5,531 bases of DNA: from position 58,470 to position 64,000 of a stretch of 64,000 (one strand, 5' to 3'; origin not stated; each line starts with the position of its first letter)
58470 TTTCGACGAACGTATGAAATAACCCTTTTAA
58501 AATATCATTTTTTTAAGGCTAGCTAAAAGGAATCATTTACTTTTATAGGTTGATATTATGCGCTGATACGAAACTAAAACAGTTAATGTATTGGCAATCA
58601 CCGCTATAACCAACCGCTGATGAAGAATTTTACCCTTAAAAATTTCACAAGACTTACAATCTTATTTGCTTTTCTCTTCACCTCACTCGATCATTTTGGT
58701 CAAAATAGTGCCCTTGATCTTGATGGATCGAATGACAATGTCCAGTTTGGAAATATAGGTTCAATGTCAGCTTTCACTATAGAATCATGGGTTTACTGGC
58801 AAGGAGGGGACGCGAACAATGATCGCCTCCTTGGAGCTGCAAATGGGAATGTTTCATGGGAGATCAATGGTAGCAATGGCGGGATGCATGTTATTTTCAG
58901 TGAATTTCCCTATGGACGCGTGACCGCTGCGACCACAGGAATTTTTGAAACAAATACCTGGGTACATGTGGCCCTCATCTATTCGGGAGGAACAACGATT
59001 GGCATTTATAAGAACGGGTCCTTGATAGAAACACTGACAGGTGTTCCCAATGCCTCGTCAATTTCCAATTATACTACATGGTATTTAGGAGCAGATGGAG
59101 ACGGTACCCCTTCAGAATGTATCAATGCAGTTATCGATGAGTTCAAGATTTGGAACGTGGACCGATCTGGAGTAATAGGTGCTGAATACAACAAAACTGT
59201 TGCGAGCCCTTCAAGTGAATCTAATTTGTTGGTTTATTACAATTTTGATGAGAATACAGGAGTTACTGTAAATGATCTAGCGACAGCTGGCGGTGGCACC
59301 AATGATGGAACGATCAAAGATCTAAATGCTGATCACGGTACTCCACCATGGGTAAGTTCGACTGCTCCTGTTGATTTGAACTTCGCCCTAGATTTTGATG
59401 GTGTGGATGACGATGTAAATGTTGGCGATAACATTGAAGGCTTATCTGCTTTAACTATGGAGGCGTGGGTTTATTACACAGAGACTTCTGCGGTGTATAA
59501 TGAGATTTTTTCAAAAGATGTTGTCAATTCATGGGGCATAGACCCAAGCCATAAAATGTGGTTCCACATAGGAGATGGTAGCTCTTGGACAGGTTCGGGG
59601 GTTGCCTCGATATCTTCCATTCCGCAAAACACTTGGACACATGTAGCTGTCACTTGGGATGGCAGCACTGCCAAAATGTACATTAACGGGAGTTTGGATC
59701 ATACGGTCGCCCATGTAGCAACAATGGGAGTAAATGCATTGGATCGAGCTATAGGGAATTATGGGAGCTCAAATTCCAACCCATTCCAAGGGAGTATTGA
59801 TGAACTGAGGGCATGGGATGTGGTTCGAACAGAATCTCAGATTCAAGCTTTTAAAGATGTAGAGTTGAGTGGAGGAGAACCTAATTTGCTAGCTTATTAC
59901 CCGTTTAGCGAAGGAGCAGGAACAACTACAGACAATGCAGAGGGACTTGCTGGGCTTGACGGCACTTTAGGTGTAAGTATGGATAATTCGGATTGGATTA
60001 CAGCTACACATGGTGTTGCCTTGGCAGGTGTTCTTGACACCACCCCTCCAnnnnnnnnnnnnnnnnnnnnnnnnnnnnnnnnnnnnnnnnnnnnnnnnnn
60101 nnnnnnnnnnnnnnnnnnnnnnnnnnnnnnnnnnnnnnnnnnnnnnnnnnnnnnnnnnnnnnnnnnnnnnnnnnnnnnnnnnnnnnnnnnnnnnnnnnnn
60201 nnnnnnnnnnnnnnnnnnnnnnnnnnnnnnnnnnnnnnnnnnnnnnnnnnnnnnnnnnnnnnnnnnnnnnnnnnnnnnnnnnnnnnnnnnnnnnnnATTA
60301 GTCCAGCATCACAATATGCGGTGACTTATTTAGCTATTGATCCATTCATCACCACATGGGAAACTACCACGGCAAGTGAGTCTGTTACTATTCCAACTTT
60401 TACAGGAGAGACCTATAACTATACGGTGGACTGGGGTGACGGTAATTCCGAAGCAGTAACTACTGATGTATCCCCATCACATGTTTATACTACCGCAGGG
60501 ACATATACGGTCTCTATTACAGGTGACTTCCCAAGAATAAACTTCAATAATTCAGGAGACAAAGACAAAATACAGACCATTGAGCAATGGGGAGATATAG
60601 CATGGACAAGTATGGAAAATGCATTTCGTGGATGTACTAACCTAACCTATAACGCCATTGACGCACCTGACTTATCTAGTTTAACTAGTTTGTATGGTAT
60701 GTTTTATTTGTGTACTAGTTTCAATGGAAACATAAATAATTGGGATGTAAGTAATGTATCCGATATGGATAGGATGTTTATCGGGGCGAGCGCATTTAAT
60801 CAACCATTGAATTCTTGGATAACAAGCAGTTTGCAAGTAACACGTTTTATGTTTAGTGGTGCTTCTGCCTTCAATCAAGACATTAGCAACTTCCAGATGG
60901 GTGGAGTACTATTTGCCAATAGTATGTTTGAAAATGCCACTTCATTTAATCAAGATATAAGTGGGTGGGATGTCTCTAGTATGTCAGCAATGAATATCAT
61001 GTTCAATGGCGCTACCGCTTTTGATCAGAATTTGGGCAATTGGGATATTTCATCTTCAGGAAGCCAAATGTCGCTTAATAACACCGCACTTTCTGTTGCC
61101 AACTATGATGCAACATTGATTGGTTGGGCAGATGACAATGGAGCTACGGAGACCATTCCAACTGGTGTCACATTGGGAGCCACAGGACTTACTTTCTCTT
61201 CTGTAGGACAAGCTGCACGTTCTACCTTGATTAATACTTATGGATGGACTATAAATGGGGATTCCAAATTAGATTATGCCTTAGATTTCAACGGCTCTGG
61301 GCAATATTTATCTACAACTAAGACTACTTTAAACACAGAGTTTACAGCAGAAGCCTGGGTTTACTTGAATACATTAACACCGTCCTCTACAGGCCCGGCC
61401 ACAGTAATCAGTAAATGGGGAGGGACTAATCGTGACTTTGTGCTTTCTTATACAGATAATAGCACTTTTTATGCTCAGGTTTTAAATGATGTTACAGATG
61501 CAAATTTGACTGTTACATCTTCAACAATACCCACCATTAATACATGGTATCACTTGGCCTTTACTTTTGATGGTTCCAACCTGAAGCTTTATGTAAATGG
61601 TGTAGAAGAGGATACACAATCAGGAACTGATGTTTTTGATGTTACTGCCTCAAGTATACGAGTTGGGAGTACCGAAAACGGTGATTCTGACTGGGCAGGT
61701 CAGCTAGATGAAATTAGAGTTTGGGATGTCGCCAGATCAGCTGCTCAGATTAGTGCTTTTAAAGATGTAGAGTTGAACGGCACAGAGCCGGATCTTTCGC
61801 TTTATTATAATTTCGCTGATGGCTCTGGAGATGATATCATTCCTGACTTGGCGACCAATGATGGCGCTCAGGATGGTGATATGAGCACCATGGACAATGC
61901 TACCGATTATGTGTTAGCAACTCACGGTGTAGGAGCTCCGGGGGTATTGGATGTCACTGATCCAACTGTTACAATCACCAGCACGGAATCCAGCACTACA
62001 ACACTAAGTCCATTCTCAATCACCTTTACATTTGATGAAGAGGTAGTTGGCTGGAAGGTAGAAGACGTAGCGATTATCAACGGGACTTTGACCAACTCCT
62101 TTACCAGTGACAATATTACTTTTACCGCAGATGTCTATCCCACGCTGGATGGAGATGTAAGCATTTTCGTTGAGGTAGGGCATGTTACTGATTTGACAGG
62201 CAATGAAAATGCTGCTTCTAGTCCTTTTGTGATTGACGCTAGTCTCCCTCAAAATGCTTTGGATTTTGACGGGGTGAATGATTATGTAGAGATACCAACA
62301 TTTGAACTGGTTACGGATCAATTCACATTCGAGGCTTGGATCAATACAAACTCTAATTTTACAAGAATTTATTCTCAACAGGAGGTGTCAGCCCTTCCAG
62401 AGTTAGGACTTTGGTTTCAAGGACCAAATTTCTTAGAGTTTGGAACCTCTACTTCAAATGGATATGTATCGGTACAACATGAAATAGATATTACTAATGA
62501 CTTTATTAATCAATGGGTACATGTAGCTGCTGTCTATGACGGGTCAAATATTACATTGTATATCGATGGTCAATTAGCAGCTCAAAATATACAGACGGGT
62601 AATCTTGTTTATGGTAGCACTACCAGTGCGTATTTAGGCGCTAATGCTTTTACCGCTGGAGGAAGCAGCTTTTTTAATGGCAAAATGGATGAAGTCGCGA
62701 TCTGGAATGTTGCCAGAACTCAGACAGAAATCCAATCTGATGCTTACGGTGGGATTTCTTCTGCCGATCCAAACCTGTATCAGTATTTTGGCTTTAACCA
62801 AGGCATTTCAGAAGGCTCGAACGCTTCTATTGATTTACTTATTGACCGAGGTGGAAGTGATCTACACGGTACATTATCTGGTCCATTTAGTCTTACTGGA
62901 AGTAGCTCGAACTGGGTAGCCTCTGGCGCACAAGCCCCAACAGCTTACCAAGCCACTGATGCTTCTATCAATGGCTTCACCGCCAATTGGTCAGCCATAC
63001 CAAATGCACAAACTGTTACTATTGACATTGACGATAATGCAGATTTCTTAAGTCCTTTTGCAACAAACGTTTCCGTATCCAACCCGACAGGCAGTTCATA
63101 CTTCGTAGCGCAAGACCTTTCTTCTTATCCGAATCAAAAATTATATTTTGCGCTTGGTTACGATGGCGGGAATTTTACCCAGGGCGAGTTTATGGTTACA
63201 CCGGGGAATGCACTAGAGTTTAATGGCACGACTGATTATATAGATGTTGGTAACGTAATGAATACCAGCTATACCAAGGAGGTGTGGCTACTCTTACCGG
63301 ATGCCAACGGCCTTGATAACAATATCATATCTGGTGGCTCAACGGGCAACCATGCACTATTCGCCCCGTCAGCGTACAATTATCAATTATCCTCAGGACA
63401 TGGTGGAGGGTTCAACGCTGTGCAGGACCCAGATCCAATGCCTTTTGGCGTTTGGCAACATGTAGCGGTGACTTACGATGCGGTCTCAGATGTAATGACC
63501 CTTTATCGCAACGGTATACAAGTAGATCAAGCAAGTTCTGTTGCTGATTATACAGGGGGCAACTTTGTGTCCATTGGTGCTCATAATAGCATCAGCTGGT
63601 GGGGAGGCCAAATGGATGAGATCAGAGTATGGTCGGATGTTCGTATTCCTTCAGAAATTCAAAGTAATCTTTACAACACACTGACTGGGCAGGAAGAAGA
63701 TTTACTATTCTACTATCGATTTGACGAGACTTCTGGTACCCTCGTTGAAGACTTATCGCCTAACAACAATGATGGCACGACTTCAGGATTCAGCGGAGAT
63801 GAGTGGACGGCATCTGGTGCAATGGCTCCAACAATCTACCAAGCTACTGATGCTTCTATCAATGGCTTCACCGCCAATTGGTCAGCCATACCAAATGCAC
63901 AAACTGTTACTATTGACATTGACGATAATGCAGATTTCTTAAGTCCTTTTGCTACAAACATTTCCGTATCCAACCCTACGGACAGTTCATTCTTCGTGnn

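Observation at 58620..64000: Giant open-ended surface-protein gene that the ORF track omits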

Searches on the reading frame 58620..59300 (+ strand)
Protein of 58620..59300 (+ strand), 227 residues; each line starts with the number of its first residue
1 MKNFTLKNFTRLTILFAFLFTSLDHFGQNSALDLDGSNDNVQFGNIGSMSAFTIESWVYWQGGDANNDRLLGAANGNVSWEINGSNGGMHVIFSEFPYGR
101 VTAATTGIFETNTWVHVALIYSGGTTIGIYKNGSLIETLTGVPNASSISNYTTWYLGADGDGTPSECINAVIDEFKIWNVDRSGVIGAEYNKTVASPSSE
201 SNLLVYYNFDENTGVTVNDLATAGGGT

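Call 34: search_protein_families(library=pfam, proteins=[window:58620-59300:+], max_evalue=1)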
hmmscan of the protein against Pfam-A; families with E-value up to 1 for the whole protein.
window:58620-59300:+ (227 aa): 1 family
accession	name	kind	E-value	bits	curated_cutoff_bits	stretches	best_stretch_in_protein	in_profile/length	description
PF13385.13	Laminin_G_3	-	4.6e-18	66.2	27.6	1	35-182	1-145/151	Concanavalin A-like lectin/glucanases superfamily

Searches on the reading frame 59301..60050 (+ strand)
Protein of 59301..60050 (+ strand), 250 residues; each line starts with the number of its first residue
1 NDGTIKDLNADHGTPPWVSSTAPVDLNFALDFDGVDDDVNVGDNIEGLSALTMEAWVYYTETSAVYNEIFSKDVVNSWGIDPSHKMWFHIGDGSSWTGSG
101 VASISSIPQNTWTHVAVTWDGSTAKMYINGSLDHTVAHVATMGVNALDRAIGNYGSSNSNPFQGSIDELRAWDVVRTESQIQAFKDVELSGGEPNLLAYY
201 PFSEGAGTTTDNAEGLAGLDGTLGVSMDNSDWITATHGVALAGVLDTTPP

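Call 34: search_protein_families(library=pfam, proteins=[window:59301-60050:+], max_evalue=1)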
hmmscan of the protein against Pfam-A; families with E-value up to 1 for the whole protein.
window:59301-60050:+ (250 aa): 2 families
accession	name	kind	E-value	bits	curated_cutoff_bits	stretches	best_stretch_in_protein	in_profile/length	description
PF13385.13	Laminin_G_3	-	2e-24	86.9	27.6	1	34-182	2-151/151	Concanavalin A-like lectin/glucanases superfamily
PF00354.24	Pentaxin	-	0.0024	18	25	1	109-186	82-168/194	Pentaxin family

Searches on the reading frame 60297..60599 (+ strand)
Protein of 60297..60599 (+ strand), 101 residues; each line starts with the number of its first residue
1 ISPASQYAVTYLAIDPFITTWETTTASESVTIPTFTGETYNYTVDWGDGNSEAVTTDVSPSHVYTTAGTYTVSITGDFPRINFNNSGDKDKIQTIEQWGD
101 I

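Call 34: search_protein_families(library=pfam, proteins=[window:60297-60599:+], max_evalue=1)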
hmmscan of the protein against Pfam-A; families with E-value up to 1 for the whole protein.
window:60297-60599:+ (101 aa): 3 families
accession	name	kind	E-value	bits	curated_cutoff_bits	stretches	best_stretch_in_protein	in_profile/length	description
PF18911.6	PKD_4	-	2e-06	28.2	27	1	35-75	30-67/85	PKD domain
PF00801.26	PKD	-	3.7e-05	24.1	23.5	1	34-76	25-65/80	PKD domain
PF12970.12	DUF3858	-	0.087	13.4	27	1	22-75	21-72/116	Domain of Unknown Function with PDB structure (DUF3858)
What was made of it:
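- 60330..60539 (+): PKD-like module that leads into the DUF285 block. PKD_4 28.2 bits against a cut-off of 27 (call 34).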

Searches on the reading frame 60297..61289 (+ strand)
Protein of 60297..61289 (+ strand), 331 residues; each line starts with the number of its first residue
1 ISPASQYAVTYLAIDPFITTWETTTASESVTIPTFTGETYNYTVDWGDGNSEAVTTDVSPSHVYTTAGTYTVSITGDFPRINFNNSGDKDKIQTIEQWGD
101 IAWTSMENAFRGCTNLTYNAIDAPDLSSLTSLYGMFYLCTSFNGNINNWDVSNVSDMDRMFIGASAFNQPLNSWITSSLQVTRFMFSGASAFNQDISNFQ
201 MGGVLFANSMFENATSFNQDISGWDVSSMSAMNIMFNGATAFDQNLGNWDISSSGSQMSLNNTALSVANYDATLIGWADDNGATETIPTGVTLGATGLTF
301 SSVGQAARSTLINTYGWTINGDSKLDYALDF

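Call 92: search_solved_structures(query=window:60297-61289:+, max_evalue=0.001)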
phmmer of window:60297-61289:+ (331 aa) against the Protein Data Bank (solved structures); distinct sequences matched with E-value up to 0.001: 2.
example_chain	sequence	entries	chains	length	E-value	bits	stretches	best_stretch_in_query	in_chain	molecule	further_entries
9lrk_A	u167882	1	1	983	0.00057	22.5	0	38-74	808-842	Collagenase ColH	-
9lqj_A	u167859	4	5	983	0.00057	22.5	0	38-74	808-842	Collagenase ColH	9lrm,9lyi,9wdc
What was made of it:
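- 60330..60539 (+): PDB sequence match to the ColH PKD region (call 92).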

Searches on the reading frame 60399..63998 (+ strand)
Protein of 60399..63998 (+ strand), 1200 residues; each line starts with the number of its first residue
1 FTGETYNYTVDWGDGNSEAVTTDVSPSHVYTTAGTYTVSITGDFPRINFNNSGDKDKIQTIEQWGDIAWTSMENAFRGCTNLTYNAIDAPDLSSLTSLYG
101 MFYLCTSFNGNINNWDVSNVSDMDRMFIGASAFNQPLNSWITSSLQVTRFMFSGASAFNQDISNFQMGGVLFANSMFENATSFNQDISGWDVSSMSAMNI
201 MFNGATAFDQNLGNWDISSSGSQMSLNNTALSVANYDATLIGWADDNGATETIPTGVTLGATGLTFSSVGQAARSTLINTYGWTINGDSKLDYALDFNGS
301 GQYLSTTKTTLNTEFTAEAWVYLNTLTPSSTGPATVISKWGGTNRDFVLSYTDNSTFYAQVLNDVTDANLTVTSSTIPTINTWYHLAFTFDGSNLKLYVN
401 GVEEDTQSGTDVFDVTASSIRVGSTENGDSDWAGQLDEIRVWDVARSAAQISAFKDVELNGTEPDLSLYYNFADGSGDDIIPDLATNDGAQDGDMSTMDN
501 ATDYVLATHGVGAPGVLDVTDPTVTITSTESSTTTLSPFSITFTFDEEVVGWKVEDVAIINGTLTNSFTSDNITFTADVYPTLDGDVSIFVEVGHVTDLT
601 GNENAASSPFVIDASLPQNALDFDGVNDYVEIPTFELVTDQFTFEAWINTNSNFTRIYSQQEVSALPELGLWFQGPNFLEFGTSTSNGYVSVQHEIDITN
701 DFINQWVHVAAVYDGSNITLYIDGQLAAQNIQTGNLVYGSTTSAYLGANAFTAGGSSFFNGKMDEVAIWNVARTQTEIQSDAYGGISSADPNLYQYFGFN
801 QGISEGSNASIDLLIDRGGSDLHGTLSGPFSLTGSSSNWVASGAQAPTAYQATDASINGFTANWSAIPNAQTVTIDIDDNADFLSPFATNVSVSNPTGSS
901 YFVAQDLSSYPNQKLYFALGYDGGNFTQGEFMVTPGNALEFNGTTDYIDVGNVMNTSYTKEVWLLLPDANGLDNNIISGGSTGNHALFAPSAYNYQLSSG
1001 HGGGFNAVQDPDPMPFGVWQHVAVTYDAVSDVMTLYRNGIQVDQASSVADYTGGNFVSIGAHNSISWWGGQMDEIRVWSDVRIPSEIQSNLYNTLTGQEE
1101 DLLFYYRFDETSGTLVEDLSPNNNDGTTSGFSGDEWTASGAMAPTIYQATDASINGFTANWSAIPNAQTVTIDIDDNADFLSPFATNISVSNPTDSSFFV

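Call 83: search_protein_representatives(protein=window:60399-63998:+)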
Query: 1200 residues. Proteins with E-value up to 0.001 (for the whole library): 110769; up to 1e-10: 51479; up to 1e-30: 16297. The best 150 are listed.
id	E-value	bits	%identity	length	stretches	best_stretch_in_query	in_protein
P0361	0.0e+00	1875.2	47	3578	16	2-314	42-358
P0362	0.0e+00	1869.0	46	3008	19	2-288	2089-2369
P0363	0.0e+00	1787.6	47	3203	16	1-229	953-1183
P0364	0.0e+00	1763.1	47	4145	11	2-314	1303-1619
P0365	0.0e+00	1720.3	49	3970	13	5-287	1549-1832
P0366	0.0e+00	1684.7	50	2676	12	1-293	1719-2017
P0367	0.0e+00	1649.4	46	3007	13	2-289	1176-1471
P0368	0.0e+00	1643.5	47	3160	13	1-287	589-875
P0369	0.0e+00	1630.0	47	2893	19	7-219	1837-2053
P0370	0.0e+00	1628.3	50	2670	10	2-290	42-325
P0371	0.0e+00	1587.9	49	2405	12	3-221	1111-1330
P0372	0.0e+00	1583.8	46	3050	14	1-198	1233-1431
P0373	0.0e+00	1569.3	44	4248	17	1-292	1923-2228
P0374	0.0e+00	1543.7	37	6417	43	78-222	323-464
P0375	0.0e+00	1530.9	45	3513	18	19-221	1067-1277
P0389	0.0e+00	1405.0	36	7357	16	379-866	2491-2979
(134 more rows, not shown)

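Call 87: find_encoding_contigs(protein=P0389, flank=6000, max_places=1)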
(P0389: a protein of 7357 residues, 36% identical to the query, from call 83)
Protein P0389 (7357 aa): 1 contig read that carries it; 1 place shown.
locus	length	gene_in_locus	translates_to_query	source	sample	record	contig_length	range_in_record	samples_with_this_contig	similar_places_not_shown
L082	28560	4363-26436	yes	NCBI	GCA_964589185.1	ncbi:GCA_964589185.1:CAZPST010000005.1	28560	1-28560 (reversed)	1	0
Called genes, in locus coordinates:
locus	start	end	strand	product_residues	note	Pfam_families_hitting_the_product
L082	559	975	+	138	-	PF18291:HU-HIG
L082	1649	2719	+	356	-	PF03462:PCRF, PF00472:RF-1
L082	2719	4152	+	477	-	-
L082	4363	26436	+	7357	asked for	PF13385:Laminin_G_3, PF19078:Big_12, PF13385:Laminin_G_3, PF19078:Big_12, PF13385:Laminin_G_3, PF19078:Big_12, PF13385:Laminin_G_3, PF13385:Laminin_G_3, +17 more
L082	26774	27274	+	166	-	-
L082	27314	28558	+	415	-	?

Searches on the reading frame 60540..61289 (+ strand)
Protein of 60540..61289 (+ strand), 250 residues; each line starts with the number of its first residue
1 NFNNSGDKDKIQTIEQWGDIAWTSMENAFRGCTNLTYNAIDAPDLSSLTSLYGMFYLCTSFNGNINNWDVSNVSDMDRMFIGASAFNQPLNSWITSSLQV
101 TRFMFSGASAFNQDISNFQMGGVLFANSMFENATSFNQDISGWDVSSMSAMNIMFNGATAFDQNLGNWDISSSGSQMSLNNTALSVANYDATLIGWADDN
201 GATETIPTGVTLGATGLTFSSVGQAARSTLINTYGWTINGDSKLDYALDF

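Call 34: search_protein_families(library=pfam, proteins=[window:60540-61289:+], max_evalue=1)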
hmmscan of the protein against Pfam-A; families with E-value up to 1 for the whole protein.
window:60540-61289:+ (250 aa): 2 families
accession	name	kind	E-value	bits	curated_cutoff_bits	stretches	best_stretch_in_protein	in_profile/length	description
PF03382.20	DUF285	-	2.9e-49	166.3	25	2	23-132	1-109/120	Mycoplasma protein of unknown function, DUF285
PF23544.1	AtuA_ferredoxin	-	0.21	12.3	27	0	86-129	53-96/113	AtuA ferredoxin-like domain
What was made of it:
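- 60540..61229 (+): DUF285 / PARCEL-repeat block (leucine-rich, solenoid-type repeats). Pfam DUF285 166.3 bits, 2 stretches (call 34).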

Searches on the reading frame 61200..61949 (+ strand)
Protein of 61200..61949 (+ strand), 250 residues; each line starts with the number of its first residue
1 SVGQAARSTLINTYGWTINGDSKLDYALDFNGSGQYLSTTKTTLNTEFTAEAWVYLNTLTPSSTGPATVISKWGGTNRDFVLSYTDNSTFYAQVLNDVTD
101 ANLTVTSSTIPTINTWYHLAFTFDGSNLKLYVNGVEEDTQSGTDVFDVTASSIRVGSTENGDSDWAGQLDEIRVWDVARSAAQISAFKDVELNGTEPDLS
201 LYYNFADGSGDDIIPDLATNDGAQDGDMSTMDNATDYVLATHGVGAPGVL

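Call 34: search_protein_families(library=pfam, proteins=[window:61200-61949:+], max_evalue=1)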
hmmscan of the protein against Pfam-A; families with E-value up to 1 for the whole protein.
window:61200-61949:+ (250 aa): 3 families
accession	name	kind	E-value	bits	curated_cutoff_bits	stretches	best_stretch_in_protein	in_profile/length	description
PF13385.13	Laminin_G_3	-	2.5e-29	102.8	27.6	1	31-185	1-151/151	Concanavalin A-like lectin/glucanases superfamily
PF22925.3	TS_C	-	0.0023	18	27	1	43-138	64-154/202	Trans-sialidase, C-terminal domain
PF02210.31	Laminin_G_2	-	0.15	13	22.9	1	74-158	14-99/126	Laminin G domain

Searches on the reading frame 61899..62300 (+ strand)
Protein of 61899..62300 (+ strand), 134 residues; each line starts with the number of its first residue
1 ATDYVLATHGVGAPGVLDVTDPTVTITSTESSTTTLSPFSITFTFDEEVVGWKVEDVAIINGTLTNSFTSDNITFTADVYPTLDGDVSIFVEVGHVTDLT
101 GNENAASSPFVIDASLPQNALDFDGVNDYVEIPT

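Call 34: search_protein_families(library=pfam, proteins=[window:61899-62300:+], max_evalue=1)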
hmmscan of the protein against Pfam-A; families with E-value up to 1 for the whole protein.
window:61899-62300:+ (134 aa): 1 family
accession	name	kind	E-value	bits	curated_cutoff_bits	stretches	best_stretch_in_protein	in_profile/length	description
PF19078.6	Big_12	-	4e-16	59.6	27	1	18-107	1-94/102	Bacterial Ig-like domain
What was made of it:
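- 61950..62210 (+): Big_12 Ig-like domain b. Pfam Big_12 59.6 bits (call 34).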

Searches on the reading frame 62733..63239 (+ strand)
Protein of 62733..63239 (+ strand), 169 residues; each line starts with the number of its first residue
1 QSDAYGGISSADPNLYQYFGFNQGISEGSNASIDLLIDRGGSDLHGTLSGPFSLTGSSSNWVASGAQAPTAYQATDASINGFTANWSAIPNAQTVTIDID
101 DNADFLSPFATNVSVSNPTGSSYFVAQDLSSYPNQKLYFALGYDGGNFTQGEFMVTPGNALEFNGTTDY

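Call 34: search_protein_families(library=pfam, proteins=[window:62733-63239:+], max_evalue=1)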
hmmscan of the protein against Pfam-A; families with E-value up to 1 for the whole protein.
window:62733-63239:+ (169 aa): 1 family
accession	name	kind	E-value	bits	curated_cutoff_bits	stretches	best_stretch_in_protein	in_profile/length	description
PF21083.2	ZapC_N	-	0.27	11.9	27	1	85-133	9-57/88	Cell-division protein ZapC, N-terminal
